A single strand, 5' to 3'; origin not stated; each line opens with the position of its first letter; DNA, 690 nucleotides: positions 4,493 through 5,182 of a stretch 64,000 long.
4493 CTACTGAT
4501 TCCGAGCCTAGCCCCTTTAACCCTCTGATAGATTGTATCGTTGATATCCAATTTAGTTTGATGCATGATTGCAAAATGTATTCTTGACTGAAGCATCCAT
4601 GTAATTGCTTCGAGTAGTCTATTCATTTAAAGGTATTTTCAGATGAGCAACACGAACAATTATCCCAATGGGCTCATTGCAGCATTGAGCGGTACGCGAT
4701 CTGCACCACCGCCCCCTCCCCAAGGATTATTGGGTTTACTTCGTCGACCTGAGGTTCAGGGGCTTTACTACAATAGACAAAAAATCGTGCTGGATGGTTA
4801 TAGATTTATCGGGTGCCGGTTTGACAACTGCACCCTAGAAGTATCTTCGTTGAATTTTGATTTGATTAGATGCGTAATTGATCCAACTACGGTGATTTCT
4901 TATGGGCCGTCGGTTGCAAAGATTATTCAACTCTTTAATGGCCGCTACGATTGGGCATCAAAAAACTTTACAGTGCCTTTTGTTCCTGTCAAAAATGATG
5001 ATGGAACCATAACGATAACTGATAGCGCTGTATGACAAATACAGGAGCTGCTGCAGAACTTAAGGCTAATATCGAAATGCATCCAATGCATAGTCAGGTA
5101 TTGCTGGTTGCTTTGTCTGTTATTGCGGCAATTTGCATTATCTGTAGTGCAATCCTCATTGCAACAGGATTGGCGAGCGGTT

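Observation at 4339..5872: AT-richer two-gene cassette bracketed by 131-nt inverted repeats between draG and nifM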

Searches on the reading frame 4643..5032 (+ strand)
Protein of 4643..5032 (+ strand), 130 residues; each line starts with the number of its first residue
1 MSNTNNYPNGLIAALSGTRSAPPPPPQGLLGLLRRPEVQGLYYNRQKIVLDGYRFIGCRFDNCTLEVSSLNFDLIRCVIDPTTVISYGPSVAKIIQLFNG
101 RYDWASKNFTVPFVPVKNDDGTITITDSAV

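Call 10: search_protein_families(library=pfam, proteins=[window:4643-5032:+], max_evalue=0.01)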
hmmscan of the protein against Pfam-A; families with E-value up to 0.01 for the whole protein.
window:4643-5032:+ (130 aa): 0 families

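Call 36: find_homologous_proteins(query=window:4643-5032:+)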
Query window:4643-5032:+ (130 aa): 39 proteins with E <= 0.001 among 89 candidates.
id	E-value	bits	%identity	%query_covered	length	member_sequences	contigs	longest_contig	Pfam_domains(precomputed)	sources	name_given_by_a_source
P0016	1.4e-81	289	98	100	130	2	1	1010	-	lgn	-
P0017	1.3e-65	237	95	80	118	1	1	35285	-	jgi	-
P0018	9.5e-48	179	66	96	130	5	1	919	-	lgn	-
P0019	9.5e-46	173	65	95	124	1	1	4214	-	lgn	-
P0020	2.1e-41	159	63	98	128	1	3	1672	-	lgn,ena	-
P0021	1.4e-40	156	64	91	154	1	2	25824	-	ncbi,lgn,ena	-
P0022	1.7e-40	156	61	98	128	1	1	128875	-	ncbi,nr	ncbi:MAG: hypothetical protein PHG47_07875 [Sulfuricella sp.]|nr:hypothetical protein [Sulfuricella 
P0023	1.2e-39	153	61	91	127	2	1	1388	-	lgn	-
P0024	2.9e-39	152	56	98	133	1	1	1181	-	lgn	-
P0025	3.8e-39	151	64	92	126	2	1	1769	-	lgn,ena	-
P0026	4.5e-39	151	64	86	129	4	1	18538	-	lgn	-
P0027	1.2e-38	150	61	87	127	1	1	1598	-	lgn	-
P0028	1.2e-38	150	65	73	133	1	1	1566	-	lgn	-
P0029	2.3e-38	149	59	93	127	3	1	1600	-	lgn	-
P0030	4.8e-37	145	59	87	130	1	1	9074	-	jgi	jgi:hypothetical protein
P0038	1.5e-34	136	67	75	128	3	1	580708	-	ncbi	ncbi:hypothetical protein [Sideroxyarcus sp. TK5]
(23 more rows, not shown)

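Call 38: find_encoding_contigs(protein=P0017, flank=5000, max_places=4)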
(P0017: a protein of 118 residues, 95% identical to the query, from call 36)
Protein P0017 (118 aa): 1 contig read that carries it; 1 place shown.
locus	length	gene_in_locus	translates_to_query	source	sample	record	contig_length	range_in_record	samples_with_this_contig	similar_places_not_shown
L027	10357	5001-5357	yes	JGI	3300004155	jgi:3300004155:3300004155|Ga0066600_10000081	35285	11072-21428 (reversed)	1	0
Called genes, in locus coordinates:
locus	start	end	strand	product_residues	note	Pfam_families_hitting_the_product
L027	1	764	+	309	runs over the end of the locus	PF03781:FGE-sulfatase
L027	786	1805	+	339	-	-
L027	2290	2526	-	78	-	-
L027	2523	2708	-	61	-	-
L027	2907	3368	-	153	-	-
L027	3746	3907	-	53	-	-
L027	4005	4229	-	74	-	PF28031:ParC-like (weak)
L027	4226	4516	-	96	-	PF13443:HTH_26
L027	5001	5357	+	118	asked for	-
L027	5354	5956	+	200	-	-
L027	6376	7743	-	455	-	PF00772:DnaB, PF03796:DnaB_C, PF13481:AAA_25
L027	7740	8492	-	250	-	PF13730:HTH_36 (weak)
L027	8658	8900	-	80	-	PF05930:Phage_AlpA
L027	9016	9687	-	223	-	-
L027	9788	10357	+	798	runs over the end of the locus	PF12161:HsdM_N, PF02384:N6_Mtase, PF07669:Eco57I (weak)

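Call 39: find_encoding_contigs(protein=P0022, flank=5000, max_places=4)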
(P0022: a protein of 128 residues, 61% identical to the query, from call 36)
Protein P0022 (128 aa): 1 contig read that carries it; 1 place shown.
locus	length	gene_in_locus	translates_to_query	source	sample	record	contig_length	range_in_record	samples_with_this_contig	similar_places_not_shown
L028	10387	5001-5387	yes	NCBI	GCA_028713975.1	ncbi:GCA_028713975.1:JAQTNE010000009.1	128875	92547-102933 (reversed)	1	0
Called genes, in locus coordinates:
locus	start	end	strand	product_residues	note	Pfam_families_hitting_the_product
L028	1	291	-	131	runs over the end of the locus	PF07179:SseB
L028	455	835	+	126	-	PF04358:DsrC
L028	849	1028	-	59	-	-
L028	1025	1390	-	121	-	-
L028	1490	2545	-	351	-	PF26217:GDPGP1_N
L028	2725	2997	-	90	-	PF01337:Barstar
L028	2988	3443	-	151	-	PF00545:Ribonuclease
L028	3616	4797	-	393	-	PF17785:PUA_3, PF10672:Methyltrans_SAM, PF02475:TRM5-TYW2_MTfase, PF03602:Cons_hypoth95, PF05175:MTS (weak), PF09445:Methyltransf_15 (faint), PF13649:Methyltransf_25 (weak), PF13847:Methyltransf_31 (weak)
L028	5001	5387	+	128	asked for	-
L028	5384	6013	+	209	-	-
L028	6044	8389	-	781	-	PF04879:Molybdop_Fe4S4 (weak), PF00384:Molybdopterin, PF01568:Molydop_binding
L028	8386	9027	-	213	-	PF00753:Lactamase_B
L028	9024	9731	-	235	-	PF01980:TrmO_N, PF18389:TrmO_C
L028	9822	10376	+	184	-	PF20621:DUF6806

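Call 40: find_encoding_contigs(protein=P0038, flank=5000, max_places=4)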
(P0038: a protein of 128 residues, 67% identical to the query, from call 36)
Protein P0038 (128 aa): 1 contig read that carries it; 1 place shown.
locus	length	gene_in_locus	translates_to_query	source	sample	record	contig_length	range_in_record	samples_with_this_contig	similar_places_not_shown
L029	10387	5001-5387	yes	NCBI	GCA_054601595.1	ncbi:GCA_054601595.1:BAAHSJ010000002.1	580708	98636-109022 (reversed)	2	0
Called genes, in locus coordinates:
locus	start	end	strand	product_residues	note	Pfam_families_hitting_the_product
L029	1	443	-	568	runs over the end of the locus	PF00672:HAMP (weak), PF00989:PAS, PF08448:PAS_4 (weak), PF13188:PAS_8, PF13426:PAS_9, PF00990:GGDEF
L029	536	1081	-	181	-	PF00929:RNase_T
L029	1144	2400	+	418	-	PF16491:Peptidase_M48_N, PF01435:Peptidase_M48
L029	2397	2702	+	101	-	PF13442:Cytochrome_CBB3 (weak)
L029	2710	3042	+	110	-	PF01329:Pterin_4a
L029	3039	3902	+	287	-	PF03193:RsgA_GTPase, PF01926:MMR_HSR1 (weak)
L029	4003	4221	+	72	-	-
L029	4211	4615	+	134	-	PF01850:PIN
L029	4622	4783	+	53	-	-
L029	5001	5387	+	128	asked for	-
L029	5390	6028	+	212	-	-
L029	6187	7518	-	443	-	PF08448:PAS_4, PF00158:Sigma54_activat, PF14532:Sigma54_activ_2, PF07728:AAA_5 (weak), PF25601:AAA_lid_14, PF02954:HTH_8 (weak)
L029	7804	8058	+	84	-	PF00037:Fer4 (weak), PF12838:Fer4_7 (faint)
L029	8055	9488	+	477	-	PF12801:Fer4_5 (weak), PF12838:Fer4_7 (faint), PF13183:Fer4_8 (faint), PF13237:Fer4_10 (faint), PF13534:Fer4_17 (faint), PF13746:Fer4_18, PF11614:FixG_C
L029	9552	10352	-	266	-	PF08534:Redoxin, PF00578:AhpC-TSA, PF00085:Thioredoxin (weak), PF13905:Thioredoxin_8 (weak)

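Call 76: search_protein_families(library=padloc, proteins=[window:4643-5032:+], max_evalue=1)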
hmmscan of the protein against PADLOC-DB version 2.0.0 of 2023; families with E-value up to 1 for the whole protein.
window:4643-5032:+ (130 aa): 0 families

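Call 77: search_protein_families(library=ncbifam, proteins=[window:4643-5032:+], max_evalue=0.01)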
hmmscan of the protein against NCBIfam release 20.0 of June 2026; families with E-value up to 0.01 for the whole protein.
window:4643-5032:+ (130 aa): 0 families

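Call 80: search_protein_families(library=phrogs, proteins=[window:4643-5032:+], max_evalue=1)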
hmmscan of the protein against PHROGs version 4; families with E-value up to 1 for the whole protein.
window:4643-5032:+ (130 aa): 0 families

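Call 81: search_solved_structures(query=A5, max_evalue=1)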
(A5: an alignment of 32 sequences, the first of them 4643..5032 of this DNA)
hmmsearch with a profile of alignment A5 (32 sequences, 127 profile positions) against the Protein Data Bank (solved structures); distinct sequences matched with E-value up to 1: 3.
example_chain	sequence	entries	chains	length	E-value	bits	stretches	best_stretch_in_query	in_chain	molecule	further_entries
8s2e_A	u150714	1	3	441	0.53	13.2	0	24-71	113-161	Envelope glycoprotein gp120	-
9dqb_C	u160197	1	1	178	0.71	12.8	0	94-122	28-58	SUMO-conjugating enzyme UBC9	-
2gro_A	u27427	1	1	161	0.98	12.3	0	94-121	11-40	Ubiquitin-conjugating enzyme E2 I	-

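Call 85: predict_structure(alignment_id=A5)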
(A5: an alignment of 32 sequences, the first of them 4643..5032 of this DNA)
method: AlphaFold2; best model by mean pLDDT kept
length: 130 residues; sequences in the alignment: 32
mean_pLDDT: 79.9   pTM: 0.60
mean pLDDT of the five models: 79.9, 79.8, 78.4, 70.6, 63.5
residues with pLDDT >= 90: 70; 70-90: 24; 50-70: 18; < 50: 18
segments of 3 or more residues with pLDDT < 50: 1-11, 13-17
pLDDT, mean of each block of 10 residues (from residue 1): 42 45 56 77 95 95 94 96 93 91 88 89 77
secondary structure, 60 per line:
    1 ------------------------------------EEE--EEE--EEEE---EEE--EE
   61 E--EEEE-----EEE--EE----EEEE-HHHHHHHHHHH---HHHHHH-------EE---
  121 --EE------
elements in order: E37-39 E42-44 E47-50 E54-56 E59-61 E64-67 E73-75 E84-87 H89-99 H103-108
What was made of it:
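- On Pentapeptide-repeat proteins (ORF1): The AF2 core has pLDDT >90 with short repeated strands (call 85).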

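Call 88: fold_search(model_id=the predicted structure, library=pdb)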
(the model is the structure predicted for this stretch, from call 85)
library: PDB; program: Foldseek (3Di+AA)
matches with E <= 10: 141; with E <= 0.001: 0
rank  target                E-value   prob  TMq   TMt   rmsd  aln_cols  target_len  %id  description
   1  5jlv_D                4.2e-02  0.18  0.12  0.17  12.8        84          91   17  Receptor binding domain of Botulinum neurotoxin A in complex with human glycosylated SV2C (released 2016-06-15)
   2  4jra_D                5.3e-02  0.69  0.18  0.25   6.4        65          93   14  CRYSTAL STRUCTURE OF THE BOTULINUM NEUROTOXIN A RECEPTOR-BINDING DOMAIN IN COMPLEX WITH THE LUMINAL DOMAIN Of SV2C (released 2013-11-20)
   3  7uia_C                5.3e-02  0.38  0.18  0.24  11.9        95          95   10  Crystal structure of BoNT/E receptor binding domain in complex with SV2 and VHH (released 2023-04-05)
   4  2xt2_B                7.2e-02  0.28  0.15  0.11  11.3        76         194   16  Structure of the pentapeptide repeat protein AlbG, a resistance factor for the topoisomerase poison albicidin. (released 2010-10-13)
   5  7uia_F                8.1e-02  0.11  0.12  0.15  12.6        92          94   15  Crystal structure of BoNT/E receptor binding domain in complex with SV2 and VHH (released 2023-04-05)
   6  2xt2_A                1.1e-01  0.44  0.21  0.15   6.9        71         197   13  Structure of the pentapeptide repeat protein AlbG, a resistance factor for the topoisomerase poison albicidin. (released 2010-10-13)
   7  6es1_B                1.2e-01  0.15  0.16  0.19  10.1        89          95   17  Crystal structure of the binding domain from botulinum neurotoxin A2 bound to extracellular domain of human receptor S (released 2018-04-25)
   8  5jmc_B                1.4e-01  0.25  0.17  0.23  11.7        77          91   17  Receptor binding domain of Botulinum neurotoxin A in complex with rat SV2C (released 2016-06-15)
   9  9nyi_A                1.7e-01  0.21  0.17  0.07  12.9        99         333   11  Structure of HalA in complex with oligodeoxyadenylate (released 2025-05-07)
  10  5jlv_C                2.3e-01  0.21  0.19  0.24  11.7        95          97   18  Receptor binding domain of Botulinum neurotoxin A in complex with human glycosylated SV2C (released 2016-06-15)
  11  6uv7_B                2.4e-01  0.33  0.22  0.19   9.6        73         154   12  Crystal structure of alr1298, a pentapeptide repeat protein from Nostoc Pcc 7120, determined at 2.3 Angstrom resolutio (released 2020-03-04)
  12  2o6w                  2.6e-01  0.51  0.22  0.20   6.3        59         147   14  Crystal Structure of a Pentapeptide Repeat Protein (Rfr23) from the cyanobacterium Cyanothece 51142 (released 2007-12-18)
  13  2xt4_B                2.6e-01  0.51  0.24  0.17   6.3        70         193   18  Structure of the pentapeptide repeat protein AlbG, a resistance factor for the topoisomerase poison albicidin. (released 2010-10-13)
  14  4yei_A                4.5e-01  0.14  0.20  0.14   8.6        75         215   15  Beta1mut synthetic solenoid protein (released 2016-03-09)
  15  2g0y                  4.5e-01  0.13  0.17  0.16  11.0       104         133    6  Crystal Structure of a Lumenal Pentapeptide Repeat Protein from Cyanothece sp 51142 at 2.3 Angstrom Resolution. Tetragon (released 2006-11-07)
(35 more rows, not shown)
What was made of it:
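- On Pentapeptide-repeat proteins (ORF1): The top Foldseek hits are SV2 luminal domains, AlbG, Rfr23 and MfpA, but E>=0.04 and TM<=0.28 (call 88).
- Checked: ORF1 has a Pro run and a beta-solenoid core whose best, non-significant fold matches are pentapeptide-repeat proteins (calls 85, 88).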

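Call 92: search_protein_representatives(alignment_id=A5)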
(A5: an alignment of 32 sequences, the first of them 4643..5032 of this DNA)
Query: 32 sequences, 127 profile positions. Proteins with E-value up to 0.001 (for the whole library): 432; up to 1e-10: 245; up to 1e-30: 41. The best 150 are listed.
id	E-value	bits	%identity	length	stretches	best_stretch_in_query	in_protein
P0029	1.8e-46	173.1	-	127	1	23-125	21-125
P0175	8.9e-42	158.0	-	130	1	23-122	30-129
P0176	5.1e-41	155.5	-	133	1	23-125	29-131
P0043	6.6e-41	155.2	-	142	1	29-125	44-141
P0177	2.4e-40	153.3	-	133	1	21-124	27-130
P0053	2.3e-39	150.2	-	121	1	22-123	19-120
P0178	1.5e-38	147.5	-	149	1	22-124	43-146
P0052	4.5e-38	146.0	-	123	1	18-123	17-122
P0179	4.7e-38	146.0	-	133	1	19-125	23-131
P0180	5.3e-38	145.8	-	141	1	19-124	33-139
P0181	8.0e-38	145.2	-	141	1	16-124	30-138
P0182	8.2e-38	145.2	-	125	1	13-124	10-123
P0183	1.4e-37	144.5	-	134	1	21-123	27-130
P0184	6.4e-37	142.3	-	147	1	21-124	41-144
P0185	6.9e-37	142.2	-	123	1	29-124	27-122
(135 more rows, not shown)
